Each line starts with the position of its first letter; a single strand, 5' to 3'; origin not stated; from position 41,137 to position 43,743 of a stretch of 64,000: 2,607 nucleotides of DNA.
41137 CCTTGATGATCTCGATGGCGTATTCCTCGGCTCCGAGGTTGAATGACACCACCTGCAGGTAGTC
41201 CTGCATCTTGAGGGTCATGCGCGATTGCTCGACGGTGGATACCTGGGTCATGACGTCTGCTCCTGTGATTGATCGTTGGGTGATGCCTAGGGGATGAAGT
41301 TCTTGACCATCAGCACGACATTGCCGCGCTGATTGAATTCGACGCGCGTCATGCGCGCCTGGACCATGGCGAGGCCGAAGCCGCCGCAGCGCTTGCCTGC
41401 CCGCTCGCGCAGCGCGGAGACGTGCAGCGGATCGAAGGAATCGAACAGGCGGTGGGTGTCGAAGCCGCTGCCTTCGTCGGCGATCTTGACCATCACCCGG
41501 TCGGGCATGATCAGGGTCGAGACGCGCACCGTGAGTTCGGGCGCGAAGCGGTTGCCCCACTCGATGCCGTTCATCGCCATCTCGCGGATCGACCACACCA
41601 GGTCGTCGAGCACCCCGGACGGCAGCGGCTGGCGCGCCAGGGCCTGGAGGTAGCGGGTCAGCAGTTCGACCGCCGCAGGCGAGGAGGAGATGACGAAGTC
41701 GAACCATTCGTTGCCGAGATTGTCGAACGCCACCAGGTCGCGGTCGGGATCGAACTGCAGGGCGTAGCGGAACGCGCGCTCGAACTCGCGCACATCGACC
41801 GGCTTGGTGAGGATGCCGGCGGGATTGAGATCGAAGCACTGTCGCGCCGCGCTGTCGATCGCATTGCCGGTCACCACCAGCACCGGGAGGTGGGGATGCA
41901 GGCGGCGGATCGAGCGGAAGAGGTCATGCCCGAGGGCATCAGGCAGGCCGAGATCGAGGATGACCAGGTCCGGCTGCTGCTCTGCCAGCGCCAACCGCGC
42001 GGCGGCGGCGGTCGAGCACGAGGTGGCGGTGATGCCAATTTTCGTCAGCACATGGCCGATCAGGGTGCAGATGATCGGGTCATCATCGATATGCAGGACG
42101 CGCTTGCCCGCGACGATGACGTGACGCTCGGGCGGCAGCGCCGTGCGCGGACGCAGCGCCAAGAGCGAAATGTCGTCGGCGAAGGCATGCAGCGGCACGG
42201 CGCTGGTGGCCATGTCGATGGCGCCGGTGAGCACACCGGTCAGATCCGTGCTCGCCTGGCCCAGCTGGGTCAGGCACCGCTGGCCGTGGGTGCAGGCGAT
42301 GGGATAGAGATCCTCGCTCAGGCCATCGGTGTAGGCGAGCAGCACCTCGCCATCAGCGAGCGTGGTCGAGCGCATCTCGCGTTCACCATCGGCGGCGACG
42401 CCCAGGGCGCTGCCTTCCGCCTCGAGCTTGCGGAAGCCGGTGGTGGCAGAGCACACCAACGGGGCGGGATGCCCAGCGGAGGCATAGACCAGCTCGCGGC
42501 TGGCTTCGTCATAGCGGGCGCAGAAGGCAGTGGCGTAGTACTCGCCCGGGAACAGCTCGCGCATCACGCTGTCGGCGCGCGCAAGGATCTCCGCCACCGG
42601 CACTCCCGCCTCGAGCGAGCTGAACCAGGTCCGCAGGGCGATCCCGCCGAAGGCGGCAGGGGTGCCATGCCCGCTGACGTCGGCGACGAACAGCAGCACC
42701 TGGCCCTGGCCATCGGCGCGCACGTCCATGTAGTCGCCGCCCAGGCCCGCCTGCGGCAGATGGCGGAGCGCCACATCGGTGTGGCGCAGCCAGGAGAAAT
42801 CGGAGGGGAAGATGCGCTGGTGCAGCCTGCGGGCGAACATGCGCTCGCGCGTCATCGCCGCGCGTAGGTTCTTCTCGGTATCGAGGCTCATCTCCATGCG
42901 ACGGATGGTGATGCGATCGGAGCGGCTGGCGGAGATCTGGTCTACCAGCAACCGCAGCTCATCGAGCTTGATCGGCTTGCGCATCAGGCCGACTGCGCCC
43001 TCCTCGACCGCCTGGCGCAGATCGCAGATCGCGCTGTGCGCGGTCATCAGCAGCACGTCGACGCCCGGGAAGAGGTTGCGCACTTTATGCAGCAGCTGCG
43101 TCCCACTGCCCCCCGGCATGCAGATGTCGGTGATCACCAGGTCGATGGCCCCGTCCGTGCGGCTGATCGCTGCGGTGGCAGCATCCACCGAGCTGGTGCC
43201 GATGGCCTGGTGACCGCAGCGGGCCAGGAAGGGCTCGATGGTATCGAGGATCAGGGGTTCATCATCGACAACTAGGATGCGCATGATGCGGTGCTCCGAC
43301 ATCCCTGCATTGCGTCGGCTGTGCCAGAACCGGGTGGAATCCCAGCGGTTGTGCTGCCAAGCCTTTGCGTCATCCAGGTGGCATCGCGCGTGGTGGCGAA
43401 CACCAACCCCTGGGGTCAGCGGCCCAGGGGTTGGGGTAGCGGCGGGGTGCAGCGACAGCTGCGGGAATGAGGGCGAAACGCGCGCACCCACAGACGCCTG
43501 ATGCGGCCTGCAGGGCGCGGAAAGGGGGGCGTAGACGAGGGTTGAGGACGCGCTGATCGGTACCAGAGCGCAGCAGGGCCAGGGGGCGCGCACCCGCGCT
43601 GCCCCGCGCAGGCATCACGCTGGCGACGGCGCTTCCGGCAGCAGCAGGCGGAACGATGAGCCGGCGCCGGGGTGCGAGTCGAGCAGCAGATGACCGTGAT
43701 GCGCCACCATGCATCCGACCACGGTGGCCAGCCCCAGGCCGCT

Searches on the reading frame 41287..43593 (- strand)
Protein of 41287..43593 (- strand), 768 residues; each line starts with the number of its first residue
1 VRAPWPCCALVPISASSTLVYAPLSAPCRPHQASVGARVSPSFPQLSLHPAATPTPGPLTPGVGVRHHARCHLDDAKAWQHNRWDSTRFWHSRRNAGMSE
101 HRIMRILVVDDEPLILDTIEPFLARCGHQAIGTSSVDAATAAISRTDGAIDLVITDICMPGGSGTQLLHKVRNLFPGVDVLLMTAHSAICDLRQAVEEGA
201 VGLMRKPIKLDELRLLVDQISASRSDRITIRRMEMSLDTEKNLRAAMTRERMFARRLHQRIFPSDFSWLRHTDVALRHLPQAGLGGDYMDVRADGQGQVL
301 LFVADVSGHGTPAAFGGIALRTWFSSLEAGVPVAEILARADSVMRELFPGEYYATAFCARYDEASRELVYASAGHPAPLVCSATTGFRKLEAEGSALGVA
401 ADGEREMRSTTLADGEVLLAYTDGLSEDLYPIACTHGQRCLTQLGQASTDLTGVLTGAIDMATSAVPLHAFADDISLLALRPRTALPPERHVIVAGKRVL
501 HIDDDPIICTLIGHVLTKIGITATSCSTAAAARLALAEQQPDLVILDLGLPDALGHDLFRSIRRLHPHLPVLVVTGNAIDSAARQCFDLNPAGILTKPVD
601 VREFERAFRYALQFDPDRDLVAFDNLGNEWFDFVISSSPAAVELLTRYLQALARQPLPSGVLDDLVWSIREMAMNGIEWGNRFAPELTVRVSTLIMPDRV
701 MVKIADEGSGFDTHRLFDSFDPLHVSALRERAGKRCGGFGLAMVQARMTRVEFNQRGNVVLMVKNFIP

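Call 5: search_protein_families(library=pfam, proteins=[window:41287-43593:-])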
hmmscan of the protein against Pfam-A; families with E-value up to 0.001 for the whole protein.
window:41287-43593:- (768 aa): 4 families
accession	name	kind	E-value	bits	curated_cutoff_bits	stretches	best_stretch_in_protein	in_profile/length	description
PF00072.30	Response_reg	-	1.1e-42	145.2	30.2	2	499-607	1-109/111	Response regulator receiver domain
PF07228.17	SpoIIE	-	1.6e-34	119.9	25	1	296-481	2-190/192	Stage II sporulation protein E (SpoIIE)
PF13581.12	HATPase_c_2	-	2.1e-14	54.1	27.4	1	636-764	2-127/127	Histidine kinase-like ATPase domain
PF02518.31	HATPase_c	-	9.3e-05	23.3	26.4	1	665-750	6-85/111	Histidine kinase-, DNA gyrase B-, and HSP90-like ATPase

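Call 26: find_homologous_proteins(query=window:41287-43284:-, max_evalue=1e-50)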
Query window:41287-43284:- (665 aa): 20 proteins with E <= 1e-50 among 8000 candidates.
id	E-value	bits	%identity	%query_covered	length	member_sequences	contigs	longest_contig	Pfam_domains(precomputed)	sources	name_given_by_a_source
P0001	0.0e+0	1489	100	100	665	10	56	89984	PF13581.13,PF00072.31,PF07228.18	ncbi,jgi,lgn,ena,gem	-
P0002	0.0e+0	1104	73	100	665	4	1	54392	PF13581.13,PF00072.31,PF07228.18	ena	-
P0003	0.0e+0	1073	72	100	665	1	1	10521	PF13581.13,PF00072.31,PF07228.18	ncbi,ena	-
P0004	0.0e+0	1024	68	100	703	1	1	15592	PF13581.13,PF00072.31,PF07228.18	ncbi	-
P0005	0.0e+0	1023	70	100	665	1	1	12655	PF13581.13,PF00072.31,PF07228.18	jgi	jgi:sigma-B regulation protein RsbU (phosphoserine phosphatase)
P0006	0.0e+0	1021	68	100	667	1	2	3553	PF13581.13,PF00072.31,PF07228.18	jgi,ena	-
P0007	2.7e-295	999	69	100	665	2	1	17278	PF13581.13,PF02518.32,PF00072.31,PF07228.18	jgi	jgi:phosphoserine phosphatase RsbU/P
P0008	8.9e-293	991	66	100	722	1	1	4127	PF13581.13,PF00072.31,PF07228.18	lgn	-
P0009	1.4e-289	980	66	100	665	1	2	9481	PF13581.13,PF00072.31,PF07228.18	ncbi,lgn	-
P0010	6.2e-280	948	64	100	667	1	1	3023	PF13581.13,PF02518.32,PF00072.31,PF07228.18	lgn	-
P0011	2.0e-277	940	65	100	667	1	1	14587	PF13581.13,PF02518.32,PF00072.31,PF07228.18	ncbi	-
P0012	1.7e-251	854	61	100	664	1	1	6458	PF13581.13,PF02518.32,PF00072.31,PF07228.18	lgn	-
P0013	1.1e-246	839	59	100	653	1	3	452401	PF13581.13,PF00072.31,PF07228.18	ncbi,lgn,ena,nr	ncbi:hypothetical protein LBMAG53_08780 [Planctomycetota bacterium]|nr:hypothetical protein LBMAG53_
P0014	1.0e-205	703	68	74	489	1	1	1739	PF13581.13,PF02518.32,PF00072.31,PF07228.18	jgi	jgi:CheY-like chemotaxis protein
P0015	2.2e-189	649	51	100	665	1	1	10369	PF00072.31,PF07228.18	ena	-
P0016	4.3e-177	609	46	100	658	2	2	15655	PF13581.13,PF02518.32,PF00072.31,PF07228.18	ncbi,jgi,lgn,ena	jgi:phosphoserine phosphatase RsbU/P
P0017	5.2e-166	572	42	100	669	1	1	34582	PF13581.13,PF02518.32,PF00072.31,PF07228.18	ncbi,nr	ncbi:hypothetical protein BVY04_03335 [bacterium M21]|nr:hypothetical protein BVY04_03335 [bacterium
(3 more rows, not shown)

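Call 27: find_encoding_contigs(protein=P0002, flank=10000, max_places=1)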
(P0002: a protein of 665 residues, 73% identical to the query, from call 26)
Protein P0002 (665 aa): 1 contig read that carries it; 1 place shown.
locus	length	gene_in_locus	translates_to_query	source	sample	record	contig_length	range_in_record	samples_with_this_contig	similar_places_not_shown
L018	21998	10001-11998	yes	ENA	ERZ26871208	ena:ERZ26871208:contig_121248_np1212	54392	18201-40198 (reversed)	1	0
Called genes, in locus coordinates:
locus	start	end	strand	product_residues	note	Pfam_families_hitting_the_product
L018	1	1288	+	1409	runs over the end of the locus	PF17957:Big_7, PF13287:Fn3_assoc, PF13290:CHB_HEX_C_1, PF00041:fn3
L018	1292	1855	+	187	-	PF08238:Sel1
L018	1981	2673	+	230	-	-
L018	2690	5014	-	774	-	PF21231:GH141_M (weak), PF05048:NosD, PF13229:Beta_helix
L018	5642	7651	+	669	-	PF00072:Response_reg, PF02518:HATPase_c, PF00072:Response_reg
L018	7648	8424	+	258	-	PF00512:HisKA, PF02518:HATPase_c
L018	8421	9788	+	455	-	PF00072:Response_reg, PF00158:Sigma54_activat, PF13191:AAA_16 (weak), PF14532:Sigma54_activ_2, PF00004:AAA (weak), PF07728:AAA_5, PF25601:AAA_lid_14, PF02954:HTH_8 (weak), +1 more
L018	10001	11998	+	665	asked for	PF00072:Response_reg, PF07228:SpoIIE, PF00072:Response_reg, PF13581:HATPase_c_2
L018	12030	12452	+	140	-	PF01584:CheW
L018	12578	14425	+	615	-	PF02203:TarH (weak), PF12729:4HB_MCP_1, PF00672:HAMP, PF00015:MCPsignal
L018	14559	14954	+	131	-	PF00072:Response_reg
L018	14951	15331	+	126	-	PF01740:STAS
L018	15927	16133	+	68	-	PF13442:Cytochrome_CBB3 (weak), PF00034:Cytochrom_C (faint)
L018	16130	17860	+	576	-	PF07691:PA14, PF07637:PSD5, PF07631:PSD4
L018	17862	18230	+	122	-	-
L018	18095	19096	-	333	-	-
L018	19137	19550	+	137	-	PF07586:HXXSHH (weak)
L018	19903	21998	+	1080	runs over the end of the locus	PF17128:DUF5107, PF14559:TPR_19 (faint)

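Call 28: find_encoding_contigs(protein=P0003, flank=10000, max_places=1)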
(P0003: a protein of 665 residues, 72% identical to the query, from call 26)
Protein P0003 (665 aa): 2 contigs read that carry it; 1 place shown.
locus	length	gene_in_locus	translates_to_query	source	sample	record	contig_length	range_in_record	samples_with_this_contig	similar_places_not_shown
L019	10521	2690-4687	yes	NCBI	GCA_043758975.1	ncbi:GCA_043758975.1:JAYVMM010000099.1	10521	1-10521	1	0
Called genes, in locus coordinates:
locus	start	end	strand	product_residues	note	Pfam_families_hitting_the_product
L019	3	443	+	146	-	?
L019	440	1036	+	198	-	PF00512:HisKA, PF02518:HATPase_c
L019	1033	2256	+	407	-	PF00072:Response_reg, PF00158:Sigma54_activat, PF13191:AAA_16 (weak), PF14532:Sigma54_activ_2, PF01078:Mg_chelatase (faint), PF00004:AAA (weak), PF07728:AAA_5, PF25601:AAA_lid_14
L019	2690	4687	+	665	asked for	PF00072:Response_reg, PF07228:SpoIIE, PF00072:Response_reg, PF13581:HATPase_c_2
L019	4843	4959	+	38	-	-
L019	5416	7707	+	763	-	PF13442:Cytochrome_CBB3, PF00034:Cytochrom_C (faint), PF07691:PA14, PF07637:PSD5 (weak), PF07631:PSD4, PF07627:PSCyt3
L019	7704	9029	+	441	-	PF07586:HXXSHH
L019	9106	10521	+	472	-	?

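Call 29: find_encoding_contigs(protein=P0004, flank=10000, max_places=1)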
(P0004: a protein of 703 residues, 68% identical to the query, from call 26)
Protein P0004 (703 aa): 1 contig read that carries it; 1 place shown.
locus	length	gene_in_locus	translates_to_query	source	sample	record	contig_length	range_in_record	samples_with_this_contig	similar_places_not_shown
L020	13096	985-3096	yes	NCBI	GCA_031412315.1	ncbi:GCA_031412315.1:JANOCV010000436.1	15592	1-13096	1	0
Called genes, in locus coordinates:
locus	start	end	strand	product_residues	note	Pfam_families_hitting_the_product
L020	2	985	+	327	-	?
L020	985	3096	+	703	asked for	PF00072:Response_reg, PF07228:SpoIIE, PF00072:Response_reg, PF13581:HATPase_c_2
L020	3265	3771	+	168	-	PF01584:CheW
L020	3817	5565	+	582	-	PF02203:TarH, PF12729:4HB_MCP_1, PF00672:HAMP, PF00015:MCPsignal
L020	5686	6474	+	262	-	PF03705:CheR_N, PF01739:CheR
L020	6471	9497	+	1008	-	-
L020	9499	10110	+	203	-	PF04509:CheC (weak)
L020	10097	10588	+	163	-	PF03975:CheD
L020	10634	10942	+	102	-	PF13466:STAS_2 (weak)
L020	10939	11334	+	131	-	PF00072:Response_reg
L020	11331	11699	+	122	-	PF01740:STAS, PF13466:STAS_2 (weak)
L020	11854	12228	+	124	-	PF01740:STAS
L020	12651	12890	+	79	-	-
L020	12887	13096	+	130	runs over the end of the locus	-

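Call 30: find_encoding_contigs(protein=P0005, flank=10000, max_places=1)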
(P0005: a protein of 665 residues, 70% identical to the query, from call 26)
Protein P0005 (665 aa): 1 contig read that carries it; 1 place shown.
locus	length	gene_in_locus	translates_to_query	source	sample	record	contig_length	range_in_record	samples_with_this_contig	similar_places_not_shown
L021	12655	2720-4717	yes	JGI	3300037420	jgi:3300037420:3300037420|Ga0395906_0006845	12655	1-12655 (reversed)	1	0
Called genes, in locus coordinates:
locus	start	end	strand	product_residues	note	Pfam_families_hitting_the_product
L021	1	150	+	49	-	?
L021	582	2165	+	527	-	PF00072:Response_reg, PF00512:HisKA, PF02518:HATPase_c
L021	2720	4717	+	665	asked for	PF00072:Response_reg, PF07228:SpoIIE, PF00072:Response_reg, PF13581:HATPase_c_2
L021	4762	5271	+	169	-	PF01584:CheW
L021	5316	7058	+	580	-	PF12729:4HB_MCP_1, PF00672:HAMP, PF00015:MCPsignal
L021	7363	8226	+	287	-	PF03705:CheR_N, PF01739:CheR, PF08242:Methyltransf_12 (faint)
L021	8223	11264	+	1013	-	PF01627:Hpt, PF02895:H-kinase_dim, PF02518:HATPase_c, PF01584:CheW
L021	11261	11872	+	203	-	PF04509:CheC (weak)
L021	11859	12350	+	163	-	PF03975:CheD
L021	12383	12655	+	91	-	?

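Call 31: find_encoding_contigs(protein=P0009, flank=10000, max_places=1)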
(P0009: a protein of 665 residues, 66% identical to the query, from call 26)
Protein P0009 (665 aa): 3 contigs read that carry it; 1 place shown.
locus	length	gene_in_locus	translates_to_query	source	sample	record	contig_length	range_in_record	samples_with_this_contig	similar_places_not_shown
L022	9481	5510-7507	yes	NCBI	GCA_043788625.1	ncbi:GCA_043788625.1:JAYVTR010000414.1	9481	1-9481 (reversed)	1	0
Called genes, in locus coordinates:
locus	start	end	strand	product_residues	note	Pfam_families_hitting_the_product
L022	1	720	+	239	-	?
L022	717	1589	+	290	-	PF00072:Response_reg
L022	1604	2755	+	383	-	PF00512:HisKA (weak), PF02518:HATPase_c, PF00072:Response_reg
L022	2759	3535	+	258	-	PF00512:HisKA, PF02518:HATPase_c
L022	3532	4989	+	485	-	PF00072:Response_reg, PF00158:Sigma54_activat, PF14532:Sigma54_activ_2, PF00004:AAA (weak), PF01078:Mg_chelatase (faint), PF07728:AAA_5, PF25601:AAA_lid_14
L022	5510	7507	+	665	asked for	PF00072:Response_reg, PF07228:SpoIIE, PF00072:Response_reg, PF13581:HATPase_c_2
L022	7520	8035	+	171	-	PF01584:CheW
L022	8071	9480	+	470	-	?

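Call 32: find_encoding_contigs(protein=P0011, flank=10000, max_places=1)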
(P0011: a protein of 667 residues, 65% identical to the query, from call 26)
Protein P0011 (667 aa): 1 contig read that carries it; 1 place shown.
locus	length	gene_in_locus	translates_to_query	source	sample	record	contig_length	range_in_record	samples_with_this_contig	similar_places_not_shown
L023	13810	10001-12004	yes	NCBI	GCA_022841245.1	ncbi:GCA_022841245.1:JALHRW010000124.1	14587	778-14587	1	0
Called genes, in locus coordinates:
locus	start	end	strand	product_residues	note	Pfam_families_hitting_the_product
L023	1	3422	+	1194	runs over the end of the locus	PF02743:dCache_1, PF00989:PAS, PF08448:PAS_4, PF13188:PAS_8, PF13426:PAS_9, PF00512:HisKA, PF02518:HATPase_c, PF00072:Response_reg, +1 more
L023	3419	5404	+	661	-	PF00072:Response_reg, PF00512:HisKA (weak), PF02518:HATPase_c, PF00072:Response_reg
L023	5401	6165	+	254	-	PF00512:HisKA, PF02518:HATPase_c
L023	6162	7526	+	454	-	PF00072:Response_reg, PF00158:Sigma54_activat, PF01078:Mg_chelatase (faint), PF14532:Sigma54_activ_2, PF00004:AAA (weak), PF07728:AAA_5 (weak), PF25601:AAA_lid_14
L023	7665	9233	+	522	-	PF00072:Response_reg, PF00512:HisKA (weak), PF02518:HATPase_c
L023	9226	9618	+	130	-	PF01627:Hpt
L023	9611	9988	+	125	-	PF00072:Response_reg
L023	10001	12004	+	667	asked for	PF00072:Response_reg, PF07228:SpoIIE, PF00072:Response_reg, PF13581:HATPase_c_2, PF02518:HATPase_c (faint)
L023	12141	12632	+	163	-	PF01584:CheW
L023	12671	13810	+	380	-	?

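Call 33: find_encoding_contigs(protein=P0015, flank=10000, max_places=1)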
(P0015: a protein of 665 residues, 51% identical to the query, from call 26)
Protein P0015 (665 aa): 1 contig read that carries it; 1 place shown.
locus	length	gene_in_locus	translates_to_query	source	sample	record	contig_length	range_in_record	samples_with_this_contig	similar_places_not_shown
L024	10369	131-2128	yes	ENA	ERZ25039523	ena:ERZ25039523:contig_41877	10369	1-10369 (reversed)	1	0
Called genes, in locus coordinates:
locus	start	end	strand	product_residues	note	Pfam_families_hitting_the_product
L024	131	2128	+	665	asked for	PF00072:Response_reg, PF07228:SpoIIE, PF00072:Response_reg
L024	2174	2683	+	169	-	PF01584:CheW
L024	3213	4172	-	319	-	-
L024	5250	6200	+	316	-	PF00672:HAMP, PF00015:MCPsignal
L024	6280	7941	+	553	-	PF04966:OprB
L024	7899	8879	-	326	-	PF27881:CRWN_N (weak)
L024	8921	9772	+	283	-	PF03705:CheR_N, PF01739:CheR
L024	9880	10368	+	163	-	?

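Call 34: find_encoding_contigs(protein=P0016, flank=10000, max_places=1)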
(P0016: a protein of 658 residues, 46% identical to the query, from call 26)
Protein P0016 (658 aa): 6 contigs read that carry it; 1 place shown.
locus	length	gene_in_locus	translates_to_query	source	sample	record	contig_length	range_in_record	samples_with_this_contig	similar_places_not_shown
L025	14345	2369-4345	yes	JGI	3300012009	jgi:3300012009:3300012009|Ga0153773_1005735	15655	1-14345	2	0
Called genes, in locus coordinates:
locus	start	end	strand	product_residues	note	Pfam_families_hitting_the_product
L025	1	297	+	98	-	?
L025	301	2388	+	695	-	PF05228:CHASE4, PF08447:PAS_3 (faint), PF00672:HAMP, PF00989:PAS (weak), PF13188:PAS_8 (weak), PF00512:HisKA (weak), PF02518:HATPase_c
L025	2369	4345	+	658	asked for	PF00072:Response_reg, PF07228:SpoIIE, PF13581:HATPase_c_2, PF02518:HATPase_c (faint)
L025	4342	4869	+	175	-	PF01584:CheW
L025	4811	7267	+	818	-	PF00672:HAMP, PF00015:MCPsignal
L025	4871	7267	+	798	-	PF00672:HAMP, PF00015:MCPsignal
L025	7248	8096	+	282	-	PF03705:CheR_N, PF01739:CheR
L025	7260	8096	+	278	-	PF03705:CheR_N, PF01739:CheR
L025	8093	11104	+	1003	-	PF01627:Hpt, PF07194:P2 (weak), PF02895:H-kinase_dim, PF02518:HATPase_c, PF01584:CheW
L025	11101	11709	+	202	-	-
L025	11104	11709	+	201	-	-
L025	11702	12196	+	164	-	PF03975:CheD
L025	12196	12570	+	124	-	PF00072:Response_reg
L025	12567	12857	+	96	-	PF13466:STAS_2 (weak)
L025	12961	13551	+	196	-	-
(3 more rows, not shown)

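Call 35: find_encoding_contigs(protein=P0017, flank=10000, max_places=1)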
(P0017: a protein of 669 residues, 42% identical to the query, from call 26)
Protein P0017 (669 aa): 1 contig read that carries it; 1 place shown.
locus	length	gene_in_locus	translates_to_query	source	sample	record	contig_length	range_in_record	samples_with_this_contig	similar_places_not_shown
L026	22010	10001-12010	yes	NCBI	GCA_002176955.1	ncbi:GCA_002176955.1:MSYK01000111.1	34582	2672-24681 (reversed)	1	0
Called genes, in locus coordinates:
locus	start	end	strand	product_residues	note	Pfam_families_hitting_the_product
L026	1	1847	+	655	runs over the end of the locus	-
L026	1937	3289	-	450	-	PF00072:Response_reg, PF00158:Sigma54_activat, PF01078:Mg_chelatase (faint), PF14532:Sigma54_activ_2, PF07728:AAA_5, PF25601:AAA_lid_14, PF02954:HTH_8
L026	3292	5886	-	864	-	PF00989:PAS (faint), PF13188:PAS_8 (faint), PF13426:PAS_9 (faint), PF08448:PAS_4 (weak), PF13185:GAF_2 (weak), PF00512:HisKA, PF02518:HATPase_c, PF14501:HATPase_c_5 (weak)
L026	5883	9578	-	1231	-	PF08448:PAS_4, PF00989:PAS, PF08447:PAS_3, PF08448:PAS_4, PF13188:PAS_8, PF13426:PAS_9, PF00989:PAS, PF08447:PAS_3, +4 more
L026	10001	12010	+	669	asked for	PF00072:Response_reg, PF07228:SpoIIE, PF00072:Response_reg, PF13581:HATPase_c_2, PF02518:HATPase_c (weak)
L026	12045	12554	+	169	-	PF01584:CheW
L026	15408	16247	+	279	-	PF03705:CheR_N, PF01739:CheR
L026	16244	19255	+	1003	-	PF01627:Hpt, PF27543:FimL_C (weak), PF02895:H-kinase_dim, PF02518:HATPase_c, PF01584:CheW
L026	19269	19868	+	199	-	-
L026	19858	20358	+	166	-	PF03975:CheD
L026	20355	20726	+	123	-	PF00072:Response_reg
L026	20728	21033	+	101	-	PF13466:STAS_2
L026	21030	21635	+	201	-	-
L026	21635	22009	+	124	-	PF00072:Response_reg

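Call 62: search_protein_families(library=ncbifam, proteins=[window:41287-43284:-], max_evalue=0.00001)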
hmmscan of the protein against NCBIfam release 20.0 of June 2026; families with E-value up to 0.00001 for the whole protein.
window:41287-43284:- (665 aa): 103 families (the best 25 are shown)
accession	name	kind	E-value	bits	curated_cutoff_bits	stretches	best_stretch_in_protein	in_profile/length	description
TIGR01818.1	ntrC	equivalog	5.1e-34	117.9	558.6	2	3-129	1-125/463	nitrogen regulation protein NR(I)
TIGR02956.1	TMAO_torS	equivalog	4.8e-30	104.4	676.5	2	2-139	703-843/967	TMAO reductase system sensor histidine kinase/response regulator TorS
NF045505.1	RR_RssB_Pseudo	equivalog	4e-28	98.6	700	2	2-378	7-390/394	two-component system response regulator RssB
NF007969.0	PRK10693.1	equivalog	8.1e-27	94.1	329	2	2-224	9-226/337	two-component system response regulator RssB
NF047793.1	ResRegPgtA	equivalog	1.5e-26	93.2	650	2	2-132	7-135/414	two-component system response regulator PgtA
NF008469.0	PRK11361.1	equivalog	5.7e-26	91.2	714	2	2-145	6-147/461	acetoacetate metabolism transcriptional regulator AtoC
NF011695.0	PRK15115.1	equivalog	1.2e-25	90.2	763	2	2-118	8-122/445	two-component system response regulator GlrR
NF053512.1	nitric_RR_NosR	exception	3.3e-25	89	400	2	3-127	1-124/422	response regulator c-di-GMP phosphodiesterase, NosR family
NF008176.1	PRK10923.1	equivalog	2.9e-24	85.5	620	2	3-136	6-137/469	nitrogen regulation protein NR(I)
NF007928.2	PRK10643.1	equivalog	3.8e-23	82.2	330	2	1-162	1-154/216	two-component system response regulator PmrA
NF041832.1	near_NosP_CTERM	subfamily_domain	4.6e-22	78.6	400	2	2-116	253-368/370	NahK/ErcS family hybrid sensor histidine kinase/response regulator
NF040689.1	MtrAB_MtrA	equivalog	2.8e-21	75.9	300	2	3-112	1-107/219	MtrAB system response regulator MtrA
NF041946.1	LuxO_transreg_Vib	equivalog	3.3e-21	75.6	800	2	39-122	32-116/463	quorum-sensing sigma-54 dependent transcriptional regulator LuxO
NF008099.0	PRK10841.1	equivalog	5.3e-21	74.1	920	2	395-503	826-934/949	two-component system sensor histidine kinase RcsC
NF008296.0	PRK11083.1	equivalog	8.7e-21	74.4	273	2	394-474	4-83/228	two-component system response regulator CreB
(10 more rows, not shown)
